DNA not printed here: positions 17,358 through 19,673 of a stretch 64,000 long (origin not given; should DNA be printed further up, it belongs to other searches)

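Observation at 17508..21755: Tandem M13 metallopeptidase paralogs, one with a degenerate catalytic site (HELNR, NAYY replaced by LAYD)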

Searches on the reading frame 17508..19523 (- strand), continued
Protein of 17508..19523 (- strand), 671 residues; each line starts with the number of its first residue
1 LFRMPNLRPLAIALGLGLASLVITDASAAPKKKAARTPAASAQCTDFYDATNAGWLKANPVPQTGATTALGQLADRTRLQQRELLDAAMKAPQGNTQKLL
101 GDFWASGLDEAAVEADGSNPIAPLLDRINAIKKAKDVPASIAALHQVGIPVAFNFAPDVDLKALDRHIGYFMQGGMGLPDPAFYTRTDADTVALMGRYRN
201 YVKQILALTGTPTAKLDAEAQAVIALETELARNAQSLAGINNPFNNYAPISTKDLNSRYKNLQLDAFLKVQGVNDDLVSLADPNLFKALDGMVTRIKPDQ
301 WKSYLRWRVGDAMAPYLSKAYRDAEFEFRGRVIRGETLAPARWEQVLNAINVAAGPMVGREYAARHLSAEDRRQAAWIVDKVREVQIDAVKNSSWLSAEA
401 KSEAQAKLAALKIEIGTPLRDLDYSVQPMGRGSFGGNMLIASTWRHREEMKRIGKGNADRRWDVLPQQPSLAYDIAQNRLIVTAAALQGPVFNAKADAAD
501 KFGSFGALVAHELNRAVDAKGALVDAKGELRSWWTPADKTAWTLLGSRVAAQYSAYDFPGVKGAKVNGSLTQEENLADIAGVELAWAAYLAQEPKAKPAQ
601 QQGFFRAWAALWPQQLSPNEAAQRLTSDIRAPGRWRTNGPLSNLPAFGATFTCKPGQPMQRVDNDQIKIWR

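Call 8: search_solved_structures(query=window:17508-19523:-, show_alignments=2)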
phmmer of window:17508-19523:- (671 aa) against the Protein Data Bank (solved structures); distinct sequences matched with E-value up to 0.001: 14.
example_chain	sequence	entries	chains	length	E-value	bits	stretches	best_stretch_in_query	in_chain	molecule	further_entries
9eyg_A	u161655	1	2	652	2.4e-75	257.7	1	44-670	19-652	Peptidase family M13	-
7k1v_A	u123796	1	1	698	1.8e-72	248.3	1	44-670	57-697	Zinc metalloprotease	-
3zuk_A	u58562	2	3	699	4.4e-72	247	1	44-670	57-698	ENDOPEPTIDASE, PEPTIDASE FAMILY M13 | Probable zinc metalloprotease Zmp1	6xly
9kn2_A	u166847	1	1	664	5.4e-65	223.6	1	45-670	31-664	Endopeptidase PepO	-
9fma_A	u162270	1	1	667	5.5e-65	223.5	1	45-670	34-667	Endopeptidase PepO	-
4iuw_A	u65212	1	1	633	3.7e-49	171.2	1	46-670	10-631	Neutral endopeptidase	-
4xbh_A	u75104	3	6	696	1.7e-42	149.2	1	37-659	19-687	Neprilysin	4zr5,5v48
3dwb_A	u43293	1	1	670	1.7e-40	142.6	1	43-661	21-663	Endothelin-converting enzyme 1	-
5jmy_A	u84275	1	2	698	1.4e-39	139.6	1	37-659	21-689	Neprilysin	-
1dmt_A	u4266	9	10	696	1.4e-39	139.6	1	37-659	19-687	NEUTRAL ENDOPEPTIDASE | Neprilysin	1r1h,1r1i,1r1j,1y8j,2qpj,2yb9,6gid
6suk_A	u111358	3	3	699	1.4e-39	139.6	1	37-659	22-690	Neprilysin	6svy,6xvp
6sh1_AAA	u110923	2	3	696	3.7e-39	138.2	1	37-659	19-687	Neprilysin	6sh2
4cth_A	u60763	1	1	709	2.4e-37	132.2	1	37-659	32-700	NEPRILYSIN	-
6row_A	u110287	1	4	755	2.9e-10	42.7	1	444-670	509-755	Putative zinc metallopeptidase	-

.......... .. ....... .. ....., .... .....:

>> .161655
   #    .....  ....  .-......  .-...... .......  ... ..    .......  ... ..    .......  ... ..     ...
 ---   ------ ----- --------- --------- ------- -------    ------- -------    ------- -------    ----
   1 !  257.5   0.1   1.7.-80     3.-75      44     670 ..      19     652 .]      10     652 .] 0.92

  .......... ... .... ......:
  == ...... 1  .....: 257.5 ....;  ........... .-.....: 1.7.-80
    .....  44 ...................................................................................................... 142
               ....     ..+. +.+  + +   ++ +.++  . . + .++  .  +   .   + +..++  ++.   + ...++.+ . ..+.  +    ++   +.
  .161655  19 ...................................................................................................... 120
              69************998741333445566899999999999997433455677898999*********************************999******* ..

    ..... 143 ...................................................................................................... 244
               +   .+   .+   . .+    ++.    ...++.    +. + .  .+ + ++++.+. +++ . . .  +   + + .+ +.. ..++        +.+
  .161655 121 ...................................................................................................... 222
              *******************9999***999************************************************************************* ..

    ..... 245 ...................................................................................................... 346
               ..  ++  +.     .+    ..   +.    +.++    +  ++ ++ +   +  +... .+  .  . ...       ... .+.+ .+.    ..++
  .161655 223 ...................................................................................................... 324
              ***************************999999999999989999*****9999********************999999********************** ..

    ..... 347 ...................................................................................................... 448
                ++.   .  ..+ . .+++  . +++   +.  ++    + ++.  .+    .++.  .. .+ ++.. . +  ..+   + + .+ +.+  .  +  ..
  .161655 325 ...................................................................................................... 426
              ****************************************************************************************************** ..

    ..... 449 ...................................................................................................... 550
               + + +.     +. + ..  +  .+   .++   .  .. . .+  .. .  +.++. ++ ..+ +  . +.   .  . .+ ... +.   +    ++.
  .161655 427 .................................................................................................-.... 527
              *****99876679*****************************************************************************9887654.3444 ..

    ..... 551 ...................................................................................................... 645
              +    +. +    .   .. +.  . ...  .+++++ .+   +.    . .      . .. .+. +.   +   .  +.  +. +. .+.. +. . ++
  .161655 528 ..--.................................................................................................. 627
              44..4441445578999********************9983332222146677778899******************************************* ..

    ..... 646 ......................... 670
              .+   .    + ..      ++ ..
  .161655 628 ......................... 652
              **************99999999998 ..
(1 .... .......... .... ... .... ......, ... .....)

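Call 11: find_related_loci(query=window:17508-19523:-, collection=genome_contigs, flank=6000)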
Query window:17508-19523:- (671 aa) in genome_contigs; peptide patterns used: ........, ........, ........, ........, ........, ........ (x = any residue, [..] = any of these).
256 stretches matched a pattern; 199 encode a relative of the query (tblastn E <= 1e-3); the best 80 are kept; 80 distinct loci.
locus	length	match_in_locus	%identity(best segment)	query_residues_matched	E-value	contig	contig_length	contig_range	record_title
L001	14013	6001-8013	99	1-671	0e+0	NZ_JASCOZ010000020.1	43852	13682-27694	Stenotrophomonas sp. PS02289 NODE_20_length_43852_cov_10.634282, whole genome shotgun sequence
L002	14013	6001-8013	98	1-671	0e+0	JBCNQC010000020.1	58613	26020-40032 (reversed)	MAG: Stenotrophomonas sp. isolate SMAGNO169 Contig20, whole genome shotgun sequence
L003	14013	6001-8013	98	1-671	0e+0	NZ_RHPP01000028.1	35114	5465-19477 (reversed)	Stenotrophomonas sp. 278 NODE_28_length_35114_cov_26.4557, whole genome shotgun sequence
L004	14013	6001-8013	98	1-671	0e+0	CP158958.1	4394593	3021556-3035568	Stenotrophomonas maltophilia strain STE2 chromosome, complete genome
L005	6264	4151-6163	98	1-671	0e+0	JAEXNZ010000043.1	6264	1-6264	MAG: Proteobacteria bacterium isolate OH_HBrB_115 k127_509422, whole genome shotgun sequence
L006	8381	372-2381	89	2-671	0e+0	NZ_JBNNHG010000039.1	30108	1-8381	Stenotrophomonas sp. NPDC077659 NPDC077659_67_H1.ctg-0039, whole genome shotgun sequence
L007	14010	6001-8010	90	2-671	0e+0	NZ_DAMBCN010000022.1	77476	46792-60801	MAG: Stenotrophomonas sp. isolate CTOTU48760 NODE_52_length_77476_cov_7.665427, whole genome shotgun sequence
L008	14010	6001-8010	90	2-671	0e+0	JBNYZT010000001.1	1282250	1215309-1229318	Stenotrophomonas indicatrix strain B50/22 NODE_1_length_1282250_cov_16.219059, whole genome shotgun sequence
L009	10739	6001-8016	90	1-671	0e+0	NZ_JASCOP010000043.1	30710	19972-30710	Stenotrophomonas sp. PS02300 NODE_43_length_30710_cov_10.727234, whole genome shotgun sequence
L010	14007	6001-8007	90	2-671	0e+0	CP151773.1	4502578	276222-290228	Stenotrophomonas maltophilia strain T2-6 chromosome, complete genome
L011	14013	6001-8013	90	2-671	0e+0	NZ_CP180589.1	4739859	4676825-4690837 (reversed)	Stenotrophomonas maltophilia strain ZSL2493 chromosome, complete genome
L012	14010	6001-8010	90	2-671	0e+0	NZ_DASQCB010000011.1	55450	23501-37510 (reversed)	MAG: Stenotrophomonas sp. isolate SMAG_U11688 k141_10737, whole genome shotgun sequence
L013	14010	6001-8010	90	2-671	0e+0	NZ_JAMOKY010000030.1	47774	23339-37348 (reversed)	Stenotrophomonas sp. 9(2022) Seq#30, whole genome shotgun sequence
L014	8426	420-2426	91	4-671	0e+0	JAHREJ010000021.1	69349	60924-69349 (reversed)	Bacillus subtilis subsp. subtilis strain SK7B5 contig00021, whole genome shotgun sequence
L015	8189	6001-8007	91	4-671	0e+0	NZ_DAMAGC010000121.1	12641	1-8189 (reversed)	MAG: Stenotrophomonas sp. isolate CTOTU48094 NODE_290_length_12641_cov_5.134594, whole genome shotgun sequence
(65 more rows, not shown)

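Call 16: search_protein_representatives(protein=window:17508-19523:-)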
Query: 671 residues. Proteins with E-value up to 0.001 (for the whole library): 14403; up to 1e-10: 7849; up to 1e-30: 2376. The best 150 are listed.
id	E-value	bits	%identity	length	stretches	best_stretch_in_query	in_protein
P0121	1.6e-247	839.9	58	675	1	3-671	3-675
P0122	3.4e-239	812.3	65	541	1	132-670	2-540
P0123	2.5e-200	683.9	51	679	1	10-670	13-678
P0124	3.2e-183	627.4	48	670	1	7-671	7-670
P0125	1.1e-166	572.8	46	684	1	18-670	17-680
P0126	1.7e-164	565.5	47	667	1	7-671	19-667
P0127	9.2e-164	563.1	43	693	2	14-599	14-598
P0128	1.6e-159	549.1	44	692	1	23-671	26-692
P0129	4.9e-156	537.6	44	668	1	25-671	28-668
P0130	4.0e-151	521.4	58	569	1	179-618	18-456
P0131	2.8e-142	492.2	39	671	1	4-671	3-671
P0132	1.2e-138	480.2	41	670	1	7-670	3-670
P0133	1.6e-126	440.1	58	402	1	10-403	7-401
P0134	4.4e-125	435.3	47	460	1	211-671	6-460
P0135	7.1e-121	421.4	62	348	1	8-324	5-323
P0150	4.1e-97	342.9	36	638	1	5-671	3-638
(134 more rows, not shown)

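Call 19: list_cluster_members(proteins=[P0121, P0123, P0124, P0125, P0126, P0127, P0128, P0129, P0131, P0150])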
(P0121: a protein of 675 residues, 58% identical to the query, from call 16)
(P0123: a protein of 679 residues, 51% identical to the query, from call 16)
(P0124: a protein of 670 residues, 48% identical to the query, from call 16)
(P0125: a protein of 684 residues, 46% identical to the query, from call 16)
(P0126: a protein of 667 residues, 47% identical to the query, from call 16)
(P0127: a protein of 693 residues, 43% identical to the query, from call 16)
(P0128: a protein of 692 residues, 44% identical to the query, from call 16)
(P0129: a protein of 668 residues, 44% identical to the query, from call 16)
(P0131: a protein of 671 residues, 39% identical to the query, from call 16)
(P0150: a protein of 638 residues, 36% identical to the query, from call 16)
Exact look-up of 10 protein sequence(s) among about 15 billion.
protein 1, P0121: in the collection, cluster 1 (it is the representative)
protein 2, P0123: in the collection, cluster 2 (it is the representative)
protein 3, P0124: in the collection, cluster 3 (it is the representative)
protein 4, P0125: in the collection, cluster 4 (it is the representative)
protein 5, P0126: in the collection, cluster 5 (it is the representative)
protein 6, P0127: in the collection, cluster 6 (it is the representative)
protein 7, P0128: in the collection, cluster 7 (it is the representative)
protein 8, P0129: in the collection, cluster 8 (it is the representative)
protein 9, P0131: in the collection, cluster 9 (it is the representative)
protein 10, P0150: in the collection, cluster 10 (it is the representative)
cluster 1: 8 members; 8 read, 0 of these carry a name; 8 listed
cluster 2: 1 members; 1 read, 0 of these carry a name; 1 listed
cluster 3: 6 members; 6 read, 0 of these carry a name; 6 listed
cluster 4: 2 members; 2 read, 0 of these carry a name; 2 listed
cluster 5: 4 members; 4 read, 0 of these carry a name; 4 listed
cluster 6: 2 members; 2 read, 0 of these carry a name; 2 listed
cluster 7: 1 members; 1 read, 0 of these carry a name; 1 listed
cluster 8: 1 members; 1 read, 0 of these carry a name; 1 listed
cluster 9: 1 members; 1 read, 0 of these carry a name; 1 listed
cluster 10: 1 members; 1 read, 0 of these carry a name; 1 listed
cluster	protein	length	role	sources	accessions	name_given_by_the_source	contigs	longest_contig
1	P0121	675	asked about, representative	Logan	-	-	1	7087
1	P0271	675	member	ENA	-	-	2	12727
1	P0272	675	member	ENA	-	-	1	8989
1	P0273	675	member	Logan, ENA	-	-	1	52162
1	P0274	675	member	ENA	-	-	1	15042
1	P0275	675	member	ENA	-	-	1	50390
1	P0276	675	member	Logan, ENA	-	-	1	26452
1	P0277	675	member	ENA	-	-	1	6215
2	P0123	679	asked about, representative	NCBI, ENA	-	-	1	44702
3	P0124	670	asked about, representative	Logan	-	-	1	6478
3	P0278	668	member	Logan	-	-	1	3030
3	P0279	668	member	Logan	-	-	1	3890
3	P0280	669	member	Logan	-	-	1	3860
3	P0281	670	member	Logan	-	-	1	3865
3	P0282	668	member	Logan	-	-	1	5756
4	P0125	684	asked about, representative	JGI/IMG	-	-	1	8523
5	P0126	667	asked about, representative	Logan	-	-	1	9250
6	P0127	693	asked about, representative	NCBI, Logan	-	-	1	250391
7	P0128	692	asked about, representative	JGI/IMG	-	-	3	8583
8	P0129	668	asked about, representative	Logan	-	-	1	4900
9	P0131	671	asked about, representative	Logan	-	-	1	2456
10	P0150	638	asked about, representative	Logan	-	-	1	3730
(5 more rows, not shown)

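Call 20: find_encoding_contigs(protein=P0127, flank=6000, max_places=2)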
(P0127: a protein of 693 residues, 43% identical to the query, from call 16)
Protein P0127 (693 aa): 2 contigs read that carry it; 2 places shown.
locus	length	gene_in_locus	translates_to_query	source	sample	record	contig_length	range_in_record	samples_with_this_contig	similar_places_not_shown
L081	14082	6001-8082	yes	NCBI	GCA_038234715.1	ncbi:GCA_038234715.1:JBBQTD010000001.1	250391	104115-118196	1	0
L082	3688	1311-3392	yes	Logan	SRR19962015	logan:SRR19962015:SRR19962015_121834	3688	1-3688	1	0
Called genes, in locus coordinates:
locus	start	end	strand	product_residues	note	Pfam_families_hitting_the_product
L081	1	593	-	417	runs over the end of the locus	PF01757:Acyl_transf_3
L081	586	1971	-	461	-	PF00753:Lactamase_B, PF16661:Lactamase_B_6 (weak), PF10996:Beta-Casp, PF07521:RMMBL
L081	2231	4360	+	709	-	PF05649:Peptidase_M13_N, PF01431:Peptidase_M13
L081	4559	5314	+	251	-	PF13578:Methyltransf_24 (faint)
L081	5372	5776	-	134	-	PF11528:DUF3224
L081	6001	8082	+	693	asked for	PF05649:Peptidase_M13_N, PF01431:Peptidase_M13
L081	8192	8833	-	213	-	PF01694:Rhomboid, PF08551:DUF1751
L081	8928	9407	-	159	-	PF01035:DNA_binding_1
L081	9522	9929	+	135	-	-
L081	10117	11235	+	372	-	PF00990:GGDEF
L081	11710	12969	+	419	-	PF06537:DHOR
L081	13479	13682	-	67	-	-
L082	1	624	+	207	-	?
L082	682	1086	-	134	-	PF11528:DUF3224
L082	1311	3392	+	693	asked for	PF05649:Peptidase_M13_N, PF01431:Peptidase_M13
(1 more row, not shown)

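Call 21: find_encoding_contigs(protein=P0123, flank=6000, max_places=2)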
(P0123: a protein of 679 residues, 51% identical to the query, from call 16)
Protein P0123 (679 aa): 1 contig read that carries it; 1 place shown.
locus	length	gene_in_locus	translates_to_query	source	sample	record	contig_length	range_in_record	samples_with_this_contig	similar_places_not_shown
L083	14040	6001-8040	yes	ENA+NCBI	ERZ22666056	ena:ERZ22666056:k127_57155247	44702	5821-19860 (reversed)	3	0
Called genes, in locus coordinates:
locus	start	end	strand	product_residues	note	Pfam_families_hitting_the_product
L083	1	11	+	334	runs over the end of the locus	PF00348:polyprenyl_synt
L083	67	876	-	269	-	PF01738:DLH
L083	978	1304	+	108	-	PF00893:Multi_Drug_Res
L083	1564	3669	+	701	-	PF05649:Peptidase_M13_N, PF01431:Peptidase_M13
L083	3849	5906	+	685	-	PF05649:Peptidase_M13_N, PF01431:Peptidase_M13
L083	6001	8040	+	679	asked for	PF05649:Peptidase_M13_N, PF01431:Peptidase_M13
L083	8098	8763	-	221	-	PF08551:DUF1751, PF01694:Rhomboid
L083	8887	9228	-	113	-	PF01035:DNA_binding_1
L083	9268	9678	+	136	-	-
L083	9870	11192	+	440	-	PF01595:CNNM, PF00571:CBS (weak), PF03471:CorC_HlyC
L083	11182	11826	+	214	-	PF06055:ExoD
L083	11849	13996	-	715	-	PF17203:sCache_3_2, PF00672:HAMP, PF00990:GGDEF, PF00563:EAL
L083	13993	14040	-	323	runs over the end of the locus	PF12974:Phosphonate-bd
